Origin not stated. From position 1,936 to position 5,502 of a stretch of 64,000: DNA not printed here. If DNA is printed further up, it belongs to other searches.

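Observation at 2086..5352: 1096-aa fusion of a NuoG-type N-terminal Fe-S domain, a partial HdrA FAD fragment and a complete HdrA module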

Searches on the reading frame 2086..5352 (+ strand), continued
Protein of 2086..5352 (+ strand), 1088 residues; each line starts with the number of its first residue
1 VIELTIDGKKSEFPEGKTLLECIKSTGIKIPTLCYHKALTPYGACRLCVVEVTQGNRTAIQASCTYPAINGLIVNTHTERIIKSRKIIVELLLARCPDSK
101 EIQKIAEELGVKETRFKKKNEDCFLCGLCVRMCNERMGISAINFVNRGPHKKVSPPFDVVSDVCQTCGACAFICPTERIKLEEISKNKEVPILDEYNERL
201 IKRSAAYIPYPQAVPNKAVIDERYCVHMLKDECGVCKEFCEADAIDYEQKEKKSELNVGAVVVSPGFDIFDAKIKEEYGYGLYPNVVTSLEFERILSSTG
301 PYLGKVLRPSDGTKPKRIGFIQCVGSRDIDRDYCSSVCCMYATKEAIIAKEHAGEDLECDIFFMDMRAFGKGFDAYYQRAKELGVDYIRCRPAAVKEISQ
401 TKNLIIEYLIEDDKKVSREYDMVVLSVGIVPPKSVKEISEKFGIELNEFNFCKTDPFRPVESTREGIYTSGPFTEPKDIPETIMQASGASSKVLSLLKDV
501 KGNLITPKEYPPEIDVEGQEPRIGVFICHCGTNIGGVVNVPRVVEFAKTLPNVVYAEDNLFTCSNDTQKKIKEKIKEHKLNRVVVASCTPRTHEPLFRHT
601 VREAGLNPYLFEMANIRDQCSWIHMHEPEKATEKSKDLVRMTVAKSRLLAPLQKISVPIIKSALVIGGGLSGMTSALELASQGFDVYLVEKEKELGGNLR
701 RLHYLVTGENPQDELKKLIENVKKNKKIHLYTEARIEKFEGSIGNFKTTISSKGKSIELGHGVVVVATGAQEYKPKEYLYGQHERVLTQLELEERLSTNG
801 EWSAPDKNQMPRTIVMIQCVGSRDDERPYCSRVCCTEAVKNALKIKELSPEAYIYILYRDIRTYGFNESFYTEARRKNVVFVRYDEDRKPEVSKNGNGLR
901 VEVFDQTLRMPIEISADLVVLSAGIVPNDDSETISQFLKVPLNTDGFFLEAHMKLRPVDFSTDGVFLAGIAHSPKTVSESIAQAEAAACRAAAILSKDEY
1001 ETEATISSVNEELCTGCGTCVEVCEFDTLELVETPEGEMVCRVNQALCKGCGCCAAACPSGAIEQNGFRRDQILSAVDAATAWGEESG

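Call 67: fold_search(model_id=the predicted structure, library=pdb)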
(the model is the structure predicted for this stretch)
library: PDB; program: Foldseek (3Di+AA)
matches with E <= 10: 1827; with E <= 0.001: 756
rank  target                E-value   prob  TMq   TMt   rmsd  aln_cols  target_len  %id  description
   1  5odc_A                2.5e-52  1.00  0.43  0.70   8.1       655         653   41  Heterodisulfide reductase / [NiFe]-hydrogenase complex from Methanothermococcus thermolithotrophicus at 2.3 A resoluti (released 2017-08-30)
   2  5odh_A                4.8e-52  1.00  0.43  0.70   8.3       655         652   41  Heterodisulfide reductase / [NiFe]-hydrogenase complex from Methanothermococcus thermolithotrophicus soaked with heter (released 2017-08-30)
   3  5odi_A                5.9e-52  1.00  0.43  0.70   8.1       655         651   40  Heterodisulfide reductase / [NiFe]-hydrogenase complex from Methanothermococcus thermolithotrophicus cocrystallized wi (released 2017-08-30)
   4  8rvy_A                7.8e-51  1.00  0.34  0.54  10.2       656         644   39  CryoEM structure of the Elp-Hdr complex of Methanothermobacter marburgensis state 1 (composite structure) (released 2025-05-14)
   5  8rvu_A                1.1e-50  1.00  0.42  0.67   7.8       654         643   39  CryoEM structure of the Elp-Hdr complex of Methanothermobacter marburgensis state 2 (composite structure) (released 2025-05-14)
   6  7bkd_A                4.1e-48  1.00  0.35  0.53   9.6       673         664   35  Formate dehydrogenase - heterodisulfide reductase - formylmethanofuran dehydrogenase complex from Methanospirillum hun (released 2021-09-29)
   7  7bkb_A                6.4e-47  1.00  0.42  0.66   8.0       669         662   35  Formate dehydrogenase - heterodisulfide reductase - formylmethanofuran dehydrogenase complex from Methanospirillum hun (released 2021-09-29)
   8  8rwn_A                2.9e-28  1.00  0.29  0.72   3.4       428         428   32  CryoEM structure of the Hdr(ABC)2 subunits of the Elp-Hdr complex of Methanothermobacter marburgensis (released 2025-05-14)
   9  8rvu_a                5.2e-28  1.00  0.29  0.72   3.3       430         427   32  CryoEM structure of the Elp-Hdr complex of Methanothermobacter marburgensis state 2 (composite structure) (released 2025-05-14)
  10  7bke_A                4.0e-26  1.00  0.30  0.70   3.5       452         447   28  Formate dehydrogenase - heterodisulfide reductase - formylmethanofuran dehydrogenase complex from Methanospirillum hun (released 2021-09-29)
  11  6tjr_A                6.5e-25  1.00  0.28  0.84   3.3       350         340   30  Structure of HdrA-like subunit from Hyphomicrobium denitrificans (released 2020-08-19)
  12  7bkd_a                6.9e-25  1.00  0.29  0.69   4.0       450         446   27  Formate dehydrogenase - heterodisulfide reductase - formylmethanofuran dehydrogenase complex from Methanospirillum hun (released 2021-09-29)
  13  3ab1_B                1.7e-13  1.00  0.18  0.43   9.5       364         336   15  Crystal Structure of Ferredoxin NADP+ Oxidoreductase (released 2010-11-24)
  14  2zbw_A                3.6e-13  1.00  0.17  0.40   9.8       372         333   16  Crystal structure of thioredoxin reductase-like protein from Thermus thermophilus HB8 (released 2007-11-13)
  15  3ab1_A                4.4e-13  1.00  0.19  0.49   8.4       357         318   14  Crystal Structure of Ferredoxin NADP+ Oxidoreductase (released 2010-11-24)
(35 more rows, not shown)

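Call 70: search_protein_families(library=ncbifam, proteins=[L008:15117-16625:+, L008:14169-15113:+], max_evalue=1e-8)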
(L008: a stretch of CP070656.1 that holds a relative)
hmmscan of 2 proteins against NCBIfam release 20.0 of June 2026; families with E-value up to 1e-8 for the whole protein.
L008:15117-16625:+ (502 aa): 9 families
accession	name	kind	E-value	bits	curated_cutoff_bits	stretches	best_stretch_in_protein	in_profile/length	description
NF041785.2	VhuA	equivalog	1.4e-135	452.1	800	1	4-428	3-418/418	F420-non-reducing hydrogenase Vhu subunit A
NF033181.1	NiFeSe_hydrog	equivalog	3.8e-50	171.2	600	2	3-128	2-127/507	nickel-dependent hydrogenase large subunit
NF040828.1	sulfhyd_ShyA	equivalog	1.4e-49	169.2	700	2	279-458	236-413/415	NAD(P)-dependent hydrogenase/sulfhydrogenase 2 subunit alpha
TIGR03295.1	frhA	equivalog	1.8e-47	162.2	392.5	1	1-458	1-397/412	coenzyme F420 hydrogenase subunit alpha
NF045518.1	H2_NiFeSe_large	exception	3.4e-46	158.1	780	1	4-459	3-483/485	NiFeSe hydrogenase large subunit HysA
NF040832.1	sulfhyd_HydA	equivalog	7.8e-34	117.5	880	1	5-457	5-423/426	NADPH-dependent hydrogenase/sulfhydrogenase 1 subunit alpha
NF007778.0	PRK10467.1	equivalog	1.1e-26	93.3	969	2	1-118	1-117/567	hydrogenase 2 large subunit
NF007550.0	PRK10170.1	equivalog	3.8e-22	78.4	1101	1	2-123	16-137/597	Ni/Fe-hydrogenase large subunit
NF041786.2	VhuU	equivalog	1.3e-10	40.9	70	1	433-460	4-31/45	F420-non-reducing hydrogenase selenoprotein subunit VhuU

L008:14169-15113:+ (314 aa): 4 families
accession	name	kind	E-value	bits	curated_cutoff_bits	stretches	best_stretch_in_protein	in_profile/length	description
NF045875.1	F420_non_VhuG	exception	8.6e-68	228.6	450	1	9-298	12-274/286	F420-non-reducing hydrogenase subunit VhuG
NF040831.1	sulfhyd_ShyD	equivalog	2.6e-19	69.8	460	1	9-190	8-166/240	NAD(P)-dependent hydrogenase/sulfhydrogenase 2 subunit delta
TIGR03294.1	FrhG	equivalog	9.9e-18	64.7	245.5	1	4-102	4-94/228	coenzyme F420 hydrogenase subunit gamma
NF040836.1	sulfhyd_HydD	equivalog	1.7e-16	60.2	500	1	10-191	14-173/261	NADPH-dependent hydrogenase/sulfhydrogenase 1 subunit delta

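Call 77: search_protein_families(library=pfam, proteins=[L055:17-1174:+, L055:1178-2569:+, L055:2844-3956:+, L055:8204-8890:+], max_evalue=0.0001)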
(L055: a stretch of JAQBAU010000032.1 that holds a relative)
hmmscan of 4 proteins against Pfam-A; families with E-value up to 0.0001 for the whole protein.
L055:17-1174:+ (385 aa): 5 families
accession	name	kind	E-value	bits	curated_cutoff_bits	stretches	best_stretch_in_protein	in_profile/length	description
PF02518.31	HATPase_c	-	3.8e-26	92.2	26.4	1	279-384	2-109/111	Histidine kinase-, DNA gyrase B-, and HSP90-like ATPase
PF13426.13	PAS_9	-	2.6e-13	50.6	27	1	49-153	2-102/103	PAS domain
PF08448.16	PAS_4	-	2.7e-13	50.5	23.1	1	44-153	1-106/110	PAS fold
PF00512.31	HisKA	-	3.3e-13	49.9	26.9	1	172-235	3-65/66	His Kinase A (phospho-acceptor) domain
PF14501.12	HATPase_c_5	-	1.7e-05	25.1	22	1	282-372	5-92/102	GHKL domain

L055:1178-2569:+ (463 aa): 10 families
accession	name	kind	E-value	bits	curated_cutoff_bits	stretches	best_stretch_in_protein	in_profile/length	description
PF00158.32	Sigma54_activat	-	1e-68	230.8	20.2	1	141-307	1-167/168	Sigma-54 interaction domain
PF00072.30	Response_reg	-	1.1e-26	93.6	30.2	1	3-112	1-110/111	Response regulator receiver domain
PF25601.1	AAA_lid_14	-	1.5e-25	89.3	27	1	313-388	1-76/87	AAA+ ATPase lid domain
PF14532.12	Sigma54_activ_2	-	6.6e-19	69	25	1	142-312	1-138/138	Sigma-54 interaction domain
PF07728.20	AAA_5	-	7e-12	46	22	1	164-283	1-123/139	AAA domain (dynein-related subfamily)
PF02954.25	HTH_8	-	1.7e-08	34.5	22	1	413-446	1-34/42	Bacterial regulatory protein, Fis family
PF00004.35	AAA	-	4.3e-06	27.6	21.2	1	165-283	1-110/131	ATPase family associated with various cellular activities (AAA)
PF07724.20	AAA_2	-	4.9e-06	27.1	27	1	163-259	4-101/166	AAA domain (Cdc48 subfamily)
PF01078.27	Mg_chelatase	-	2.5e-05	24.2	20.3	0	220-261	93-134/207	Magnesium chelatase, subunit ChlI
PF20030.5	bpMoxR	-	3e-05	23.6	27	0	152-304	21-166/205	MoxR domain in the MoxR-vWA-beta-propeller ternary systems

L055:2844-3956:+ (370 aa): 1 family
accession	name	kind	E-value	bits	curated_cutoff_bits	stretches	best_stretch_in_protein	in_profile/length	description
PF00072.30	Response_reg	-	1e-59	200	30.2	2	253-363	1-111/111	Response regulator receiver domain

L055:8204-8890:+ (228 aa): 1 family
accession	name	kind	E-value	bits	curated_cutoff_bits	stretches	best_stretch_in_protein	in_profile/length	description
PF12225.13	DUF5981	-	1.5e-37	127.6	23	1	117-209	2-94/95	Methylene-tetrahydrofolate reductase C terminal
